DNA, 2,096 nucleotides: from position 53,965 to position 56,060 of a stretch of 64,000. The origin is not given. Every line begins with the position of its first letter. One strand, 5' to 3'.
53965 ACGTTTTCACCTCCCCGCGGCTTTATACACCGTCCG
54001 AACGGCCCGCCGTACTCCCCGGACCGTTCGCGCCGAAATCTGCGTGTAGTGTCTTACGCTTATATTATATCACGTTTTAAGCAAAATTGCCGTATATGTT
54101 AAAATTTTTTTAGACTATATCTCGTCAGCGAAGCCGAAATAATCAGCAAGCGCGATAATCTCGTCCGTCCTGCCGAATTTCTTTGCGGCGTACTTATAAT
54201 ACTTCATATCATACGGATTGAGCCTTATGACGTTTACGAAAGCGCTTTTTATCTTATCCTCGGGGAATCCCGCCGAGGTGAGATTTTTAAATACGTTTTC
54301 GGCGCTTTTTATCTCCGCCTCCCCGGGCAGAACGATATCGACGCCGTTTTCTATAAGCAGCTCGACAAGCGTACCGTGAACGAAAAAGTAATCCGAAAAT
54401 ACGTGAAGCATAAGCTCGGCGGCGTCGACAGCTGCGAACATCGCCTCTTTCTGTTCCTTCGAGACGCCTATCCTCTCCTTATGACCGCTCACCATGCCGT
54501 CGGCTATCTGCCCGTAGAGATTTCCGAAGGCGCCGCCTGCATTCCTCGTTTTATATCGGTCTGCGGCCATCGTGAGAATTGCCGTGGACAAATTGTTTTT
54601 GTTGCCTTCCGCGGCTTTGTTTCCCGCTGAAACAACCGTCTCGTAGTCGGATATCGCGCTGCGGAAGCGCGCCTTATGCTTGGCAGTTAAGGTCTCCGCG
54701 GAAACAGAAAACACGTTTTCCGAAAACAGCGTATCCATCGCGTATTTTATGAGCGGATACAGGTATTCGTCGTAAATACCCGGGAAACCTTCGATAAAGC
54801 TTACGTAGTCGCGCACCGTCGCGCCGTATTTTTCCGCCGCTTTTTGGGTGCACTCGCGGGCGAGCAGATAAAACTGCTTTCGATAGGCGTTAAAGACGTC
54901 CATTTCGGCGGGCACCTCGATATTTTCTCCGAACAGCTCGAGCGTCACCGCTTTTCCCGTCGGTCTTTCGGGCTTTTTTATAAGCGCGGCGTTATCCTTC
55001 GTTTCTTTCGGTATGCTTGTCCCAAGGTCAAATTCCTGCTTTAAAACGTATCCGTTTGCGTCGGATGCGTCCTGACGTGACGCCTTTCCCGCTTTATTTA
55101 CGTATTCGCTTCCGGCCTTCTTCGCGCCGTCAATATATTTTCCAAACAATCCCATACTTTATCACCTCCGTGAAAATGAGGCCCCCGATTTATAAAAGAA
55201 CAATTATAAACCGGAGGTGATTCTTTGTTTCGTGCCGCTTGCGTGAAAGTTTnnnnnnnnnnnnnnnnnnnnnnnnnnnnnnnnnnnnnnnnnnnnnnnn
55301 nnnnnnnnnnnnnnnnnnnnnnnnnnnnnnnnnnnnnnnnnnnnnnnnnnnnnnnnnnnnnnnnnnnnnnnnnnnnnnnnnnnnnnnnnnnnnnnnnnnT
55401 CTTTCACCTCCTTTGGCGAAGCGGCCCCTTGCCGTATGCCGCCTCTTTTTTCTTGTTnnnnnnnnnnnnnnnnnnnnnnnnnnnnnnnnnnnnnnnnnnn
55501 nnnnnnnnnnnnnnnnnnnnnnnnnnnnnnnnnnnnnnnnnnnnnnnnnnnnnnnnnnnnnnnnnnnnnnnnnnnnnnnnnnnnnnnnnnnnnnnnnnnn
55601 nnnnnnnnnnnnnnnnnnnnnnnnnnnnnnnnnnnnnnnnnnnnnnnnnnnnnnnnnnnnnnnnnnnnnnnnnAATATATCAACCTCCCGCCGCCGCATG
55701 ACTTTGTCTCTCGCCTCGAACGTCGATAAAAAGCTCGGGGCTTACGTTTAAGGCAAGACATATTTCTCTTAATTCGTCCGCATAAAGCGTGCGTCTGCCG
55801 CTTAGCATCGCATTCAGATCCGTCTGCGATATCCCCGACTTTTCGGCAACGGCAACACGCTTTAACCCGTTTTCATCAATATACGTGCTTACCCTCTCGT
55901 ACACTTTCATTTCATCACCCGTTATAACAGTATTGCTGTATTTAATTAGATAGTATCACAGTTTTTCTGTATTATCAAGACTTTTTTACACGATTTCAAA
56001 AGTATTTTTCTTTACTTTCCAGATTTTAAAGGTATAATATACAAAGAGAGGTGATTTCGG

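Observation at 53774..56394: Self-contained XRE-switched five-gene cassette of unknown function between amt and the cob operon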

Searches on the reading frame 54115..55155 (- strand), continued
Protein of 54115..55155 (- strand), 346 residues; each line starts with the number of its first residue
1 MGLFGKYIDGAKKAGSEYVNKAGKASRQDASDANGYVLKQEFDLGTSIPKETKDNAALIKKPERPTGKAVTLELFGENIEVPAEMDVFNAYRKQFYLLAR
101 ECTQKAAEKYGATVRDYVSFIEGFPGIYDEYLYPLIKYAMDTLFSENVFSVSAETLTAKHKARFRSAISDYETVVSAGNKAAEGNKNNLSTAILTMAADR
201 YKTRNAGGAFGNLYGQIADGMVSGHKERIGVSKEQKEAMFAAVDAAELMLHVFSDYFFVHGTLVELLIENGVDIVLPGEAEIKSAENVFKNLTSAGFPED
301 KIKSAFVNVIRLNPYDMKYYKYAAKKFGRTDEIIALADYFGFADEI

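Call 71: search_protein_families(library=pfam, max_evalue=0.01, proteins=[L025:4036-5280:+, L025:9749-11296:+, L007:657-2960:+, L025:6471-7130:+])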
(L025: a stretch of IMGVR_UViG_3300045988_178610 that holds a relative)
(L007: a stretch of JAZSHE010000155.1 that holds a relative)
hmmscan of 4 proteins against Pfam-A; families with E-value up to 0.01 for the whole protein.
L025:4036-5280:+ (414 aa): 3 families
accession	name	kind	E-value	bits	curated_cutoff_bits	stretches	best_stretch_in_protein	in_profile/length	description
PF00078.32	RVT_1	-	9.6e-41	140.2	29.6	1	114-320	1-205/205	Reverse transcriptase (RNA-dependent DNA polymerase)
PF13655.11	RVT_N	-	8.5e-25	87.3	28.1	1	18-99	1-83/83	N-terminal domain of reverse transcriptase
PF08388.16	GIIM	-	0.00014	22.2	23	1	340-378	5-44/80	Group II intron, maturase-specific domain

L025:9749-11296:+ (515 aa): 2 families
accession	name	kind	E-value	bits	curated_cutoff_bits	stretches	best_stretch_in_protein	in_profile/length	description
PF00782.25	DSPc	-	0.00022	21.5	33.5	1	418-476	33-93/133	Dual specificity phosphatase, catalytic domain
PF04179.17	Init_tRNA_PT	-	0.00074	20.2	22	1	435-489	17-70/114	Rit1 DUSP-like domain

L007:657-2960:+ (767 aa): 2 families
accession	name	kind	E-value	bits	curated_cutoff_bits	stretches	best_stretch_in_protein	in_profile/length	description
PF01807.25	Zn_ribbon_DnaG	-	1.9e-05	24.8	24.9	1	2-58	14-65/98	CHC2 zinc finger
PF13155.12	Toprim_2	-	0.0012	19.6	22.1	1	176-213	36-75/88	Toprim-like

L025:6471-7130:+ (219 aa): 0 families

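Call 97: search_protein_families(library=phrogs, max_evalue=0.00001, proteins=[L026:3126-4820:+, L026:1849-3084:-, L026:1169-1873:-, L026:9968-11623:+, L026:12300-13415:-, L025:12091-13146:-, L025:2805-3665:-, L025:130-882:+, L018:779-3094:+, L018:5257-6861:+])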
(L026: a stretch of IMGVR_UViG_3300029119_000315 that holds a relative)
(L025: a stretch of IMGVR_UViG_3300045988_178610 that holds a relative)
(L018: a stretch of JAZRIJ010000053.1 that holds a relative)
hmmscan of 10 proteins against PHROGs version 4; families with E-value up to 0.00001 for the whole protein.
L026:3126-4820:+ (564 aa): 11 families
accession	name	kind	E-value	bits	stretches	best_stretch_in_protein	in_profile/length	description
phrog_3123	-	unknown function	2.8e-20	73.4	1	193-427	303-551/583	-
phrog_6357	-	unknown function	1.4e-18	68.2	1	229-462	20-240/321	-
phrog_13901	-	DNA, RNA and nucleotide metabolism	5.7e-17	62.9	1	2-194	104-305/341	DNA primase/helicase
phrog_1829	-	DNA, RNA and nucleotide metabolism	1.4e-14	54.2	1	3-196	102-305/772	DNA primase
phrog_1284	-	unknown function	3.8e-14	53.8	1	230-389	25-189/306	-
phrog_906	-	DNA, RNA and nucleotide metabolism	2.2e-13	50.8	1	151-426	427-709/872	DNA polymerase/primase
phrog_2597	-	DNA, RNA and nucleotide metabolism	1.6e-08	34.6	1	230-388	357-518/747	DNA primase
phrog_243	-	DNA, RNA and nucleotide metabolism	6.7e-08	32.8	0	335-427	143-236/273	DnaB-like replicative helicase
phrog_239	-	DNA, RNA and nucleotide metabolism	1.5e-07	31.7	1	225-442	344-572/801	DNA primase/helicase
phrog_3022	-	DNA, RNA and nucleotide metabolism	1.3e-06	28.1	1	4-172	107-290/788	DNA primase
phrog_13004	-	unknown function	2.7e-06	27.5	1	192-420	85-327/363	-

L026:1849-3084:- (411 aa): 1 family
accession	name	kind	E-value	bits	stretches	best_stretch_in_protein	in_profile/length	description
phrog_1423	-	DNA, RNA and nucleotide metabolism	3.6e-74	251.5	1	7-395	61-442/1040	Reverse transcriptase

L026:1169-1873:- (234 aa): 3 families
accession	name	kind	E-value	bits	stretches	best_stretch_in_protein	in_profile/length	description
phrog_18593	-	unknown function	2.9e-18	67.6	1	117-232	8-124/188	-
phrog_30034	-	unknown function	6.9e-12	46.7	1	112-229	127-253/263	-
phrog_27545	-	unknown function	2e-10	42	1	118-182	16-84/146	-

L026:9968-11623:+ (551 aa): 4 families
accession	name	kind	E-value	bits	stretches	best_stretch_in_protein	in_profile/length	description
phrog_95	-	integration and excision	2.5e-120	404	1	26-524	60-581/651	integrase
phrog_125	-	DNA, RNA and nucleotide metabolism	1.6e-32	114.1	1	42-309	10-251/254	DNA invertase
phrog_6620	-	integration and excision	1.3e-10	42.2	1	39-134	42-134/201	transposase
phrog_7701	-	DNA, RNA and nucleotide metabolism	5.8e-06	27.6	1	205-320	3-99/137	DNA invertase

L026:12300-13415:- (371 aa): 0 families

L025:12091-13146:- (351 aa): 2 families
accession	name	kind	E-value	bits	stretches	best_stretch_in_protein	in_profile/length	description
phrog_1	-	integration and excision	2.4e-53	183.3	1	14-345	117-461/611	integrase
phrog_216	-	integration and excision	7.4e-18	65.7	1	181-343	81-247/301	integrase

L025:2805-3665:- (286 aa): 0 families

L025:130-882:+ (250 aa): 3 families
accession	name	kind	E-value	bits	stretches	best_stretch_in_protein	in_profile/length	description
phrog_10285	-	DNA, RNA and nucleotide metabolism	1.4e-93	314.4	1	2-250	70-321/321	DNA polymerase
phrog_7766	-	DNA, RNA and nucleotide metabolism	2.3e-57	194.4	1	73-250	3-186/186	DNA polymerase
phrog_17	-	DNA, RNA and nucleotide metabolism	3.4e-53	182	1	1-248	1020-1232/1445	DNA polymerase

L018:779-3094:+ (771 aa): 4 families
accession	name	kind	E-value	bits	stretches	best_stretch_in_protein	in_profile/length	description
phrog_6088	-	DNA, RNA and nucleotide metabolism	9.1e-41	141.1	2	126-265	176-316/772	DNA primase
phrog_239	-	DNA, RNA and nucleotide metabolism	1.4e-21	78.2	1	77-260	141-330/801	DNA primase/helicase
phrog_47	-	DNA, RNA and nucleotide metabolism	2.9e-10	40.3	0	128-218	222-315/947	DNA primase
phrog_849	-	DNA, RNA and nucleotide metabolism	8.8e-07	29.2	1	122-214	222-323/435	DNA primase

L018:5257-6861:+ (534 aa): 0 families

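Call 99: search_dna_similar(query=L018:5257-6861:+, collection=phages, mode=protein, max_evalue=0.001)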
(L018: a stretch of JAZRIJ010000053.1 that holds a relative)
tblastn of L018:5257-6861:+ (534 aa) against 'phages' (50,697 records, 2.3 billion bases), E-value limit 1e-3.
No match.

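Call 100: search_dna_similar(query=L018:5257-6861:+, collection=plasmids, mode=protein, max_evalue=0.001)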
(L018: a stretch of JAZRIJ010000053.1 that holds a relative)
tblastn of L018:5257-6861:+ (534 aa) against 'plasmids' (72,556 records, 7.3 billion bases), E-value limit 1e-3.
No match.

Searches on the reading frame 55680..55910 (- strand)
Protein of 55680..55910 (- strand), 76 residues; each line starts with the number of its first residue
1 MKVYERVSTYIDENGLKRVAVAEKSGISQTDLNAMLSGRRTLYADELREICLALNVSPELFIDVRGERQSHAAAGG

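Call 3: search_protein_families(library=pfam, max_evalue=1, proteins=[window:55680-55910:-])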
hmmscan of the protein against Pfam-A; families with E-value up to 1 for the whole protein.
window:55680-55910:- (76 aa): 5 families
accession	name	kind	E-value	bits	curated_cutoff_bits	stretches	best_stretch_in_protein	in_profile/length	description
PF12844.13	HTH_19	-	8.3e-08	32.5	30.2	1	5-66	2-63/64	Helix-turn-helix domain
PF01381.28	HTH_3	-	6.1e-07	29.8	23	1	12-61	6-55/55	Helix-turn-helix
PF13443.12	HTH_26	-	9.7e-07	29.4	22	1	10-59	5-55/63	Cro/C1-type HTH DNA-binding domain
PF13560.12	HTH_31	-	9.4e-06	26.3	27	1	13-60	12-60/64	Helix-turn-helix domain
PF13744.12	HTH_37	-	0.0048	17.1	27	1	5-48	21-65/80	Helix-turn-helix domain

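Call 4: search_protein_families(library=phrogs, max_evalue=1, proteins=[window:55680-55910:-])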
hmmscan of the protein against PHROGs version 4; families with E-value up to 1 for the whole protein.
window:55680-55910:- (76 aa): 29 families (the best 25 are shown)
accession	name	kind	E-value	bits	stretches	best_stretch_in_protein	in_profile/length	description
phrog_4583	-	transcription regulation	8.9e-10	39.5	1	3-65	11-73/81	transcriptional repressor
phrog_2328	-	transcription regulation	1.4e-07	32.4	1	4-63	17-76/128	transcriptional repressor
phrog_8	-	transcription regulation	3.2e-07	31.1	1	2-67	161-221/346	transcriptional regulator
phrog_4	-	transcription regulation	4.1e-07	30.3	1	3-67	137-197/400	transcriptional repressor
phrog_3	-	transcription regulation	3.7e-06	28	1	1-64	87-151/430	transcriptional repressor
phrog_1373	-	transcription regulation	1.5e-05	26.1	1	9-65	70-126/166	transcriptional regulator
phrog_2967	-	transcription regulation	1.5e-05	25.7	1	3-64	11-72/225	transcriptional regulator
phrog_2439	-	transcription regulation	4e-05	23.6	1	6-65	11-70/367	transcriptional regulator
phrog_7241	-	transcription regulation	0.00035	21.6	1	10-61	69-120/122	transcriptional regulator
phrog_2339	-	DNA, RNA and nucleotide metabolism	0.00077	20.4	1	7-58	30-82/98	HTH DNA binding protein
phrog_638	-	transcription regulation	0.0024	18.7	1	20-66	22-69/145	transcriptional regulator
phrog_925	-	DNA, RNA and nucleotide metabolism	0.0094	16.7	1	4-54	6-56/67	HTH DNA binding protein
phrog_3949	-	transcription regulation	0.018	16.1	1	11-56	24-67/161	transcriptional repressor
phrog_296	-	integration and excision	0.022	14.4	1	1-69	226-287/626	DNA transposition protein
phrog_3557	-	transcription regulation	0.026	15.7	1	5-53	16-63/142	transcriptional regulator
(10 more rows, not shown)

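Call 5: search_protein_families(library=padloc, max_evalue=1, proteins=[window:55680-55910:-])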
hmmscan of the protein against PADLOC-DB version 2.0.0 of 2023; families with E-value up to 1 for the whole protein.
window:55680-55910:- (76 aa): 6 families
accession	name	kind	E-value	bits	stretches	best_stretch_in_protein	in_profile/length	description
PDLC04775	PDC-M69A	-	1.1e-05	23.9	1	3-68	8-73/113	-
PDLC02926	HTH_VI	-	0.00057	18.1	1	14-62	13-61/92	-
PDLC03953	RmrA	-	0.0037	14.5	1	5-66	8-68/373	-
PDLC04758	PDC-M64B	-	0.0042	15.5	1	3-57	31-85/123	-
PDLC03951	RmrA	-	0.032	11.2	1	12-69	18-75/400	-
PDLC03954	RmrA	-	0.041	10.8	1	14-65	22-73/380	-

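Call 6: search_protein_families(library=ncbifam, max_evalue=1, proteins=[window:55680-55910:-])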
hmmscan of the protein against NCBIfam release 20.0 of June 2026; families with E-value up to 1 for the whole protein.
window:55680-55910:- (76 aa): 4 families
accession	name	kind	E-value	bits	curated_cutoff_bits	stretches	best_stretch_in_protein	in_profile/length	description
NF041951.1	phage_RstR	subfamily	0.0005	20.3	80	1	1-69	1-69/108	RstR family transcriptional repressor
NF001679.0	PRK00440.1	equivalog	0.0014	17.8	303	1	3-64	26-85/322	replication factor C small subunit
NF006015.0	PRK08154.1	subfamily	0.009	15.2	204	1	4-64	32-92/314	anaerobic benzoate catabolism transcriptional regulator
TIGR02607.1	antidote_HigA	equivalog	0.021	14.6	47.7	1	9-64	14-69/81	HigA family addiction module antitoxin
